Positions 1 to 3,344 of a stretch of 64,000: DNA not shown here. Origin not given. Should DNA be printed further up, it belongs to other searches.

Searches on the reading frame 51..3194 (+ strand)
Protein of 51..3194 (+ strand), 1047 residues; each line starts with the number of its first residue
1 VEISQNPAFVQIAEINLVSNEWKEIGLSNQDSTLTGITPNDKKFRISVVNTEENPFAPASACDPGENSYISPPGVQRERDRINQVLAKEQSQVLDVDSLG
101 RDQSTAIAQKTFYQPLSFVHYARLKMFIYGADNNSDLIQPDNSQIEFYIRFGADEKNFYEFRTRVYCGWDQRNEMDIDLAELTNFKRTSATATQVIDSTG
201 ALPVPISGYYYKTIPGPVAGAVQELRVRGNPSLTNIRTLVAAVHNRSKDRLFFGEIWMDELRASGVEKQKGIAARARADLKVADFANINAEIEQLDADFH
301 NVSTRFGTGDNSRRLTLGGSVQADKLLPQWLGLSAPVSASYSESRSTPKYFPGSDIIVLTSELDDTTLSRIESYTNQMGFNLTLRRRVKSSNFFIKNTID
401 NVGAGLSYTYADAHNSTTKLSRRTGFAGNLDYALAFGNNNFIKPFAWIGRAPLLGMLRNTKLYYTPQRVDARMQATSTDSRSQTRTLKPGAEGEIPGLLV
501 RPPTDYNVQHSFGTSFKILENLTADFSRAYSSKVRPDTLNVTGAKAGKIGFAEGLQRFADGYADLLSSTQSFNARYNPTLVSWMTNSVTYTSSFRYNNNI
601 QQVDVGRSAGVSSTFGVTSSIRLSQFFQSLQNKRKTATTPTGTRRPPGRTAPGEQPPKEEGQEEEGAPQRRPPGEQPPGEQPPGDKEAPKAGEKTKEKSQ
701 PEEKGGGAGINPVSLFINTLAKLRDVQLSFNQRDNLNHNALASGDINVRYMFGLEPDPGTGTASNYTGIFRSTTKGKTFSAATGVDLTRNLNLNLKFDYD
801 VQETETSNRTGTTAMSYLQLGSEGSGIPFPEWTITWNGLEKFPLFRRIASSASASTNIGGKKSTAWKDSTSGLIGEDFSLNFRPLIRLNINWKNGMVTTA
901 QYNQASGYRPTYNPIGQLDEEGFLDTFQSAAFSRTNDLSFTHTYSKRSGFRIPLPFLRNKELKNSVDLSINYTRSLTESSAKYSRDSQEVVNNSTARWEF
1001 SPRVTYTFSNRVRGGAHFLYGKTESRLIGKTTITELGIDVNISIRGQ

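Call 94: search_protein_families(library=pfam, proteins=[window:51-3194:+], max_evalue=0.001)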
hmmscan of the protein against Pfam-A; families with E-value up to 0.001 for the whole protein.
window:51-3194:+ (1047 aa): 1 family
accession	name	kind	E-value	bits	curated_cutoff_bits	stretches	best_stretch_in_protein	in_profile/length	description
PF14349.11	SprA_N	-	1.1e-30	107.5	27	1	6-362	165-509/510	Motility related/secretion protein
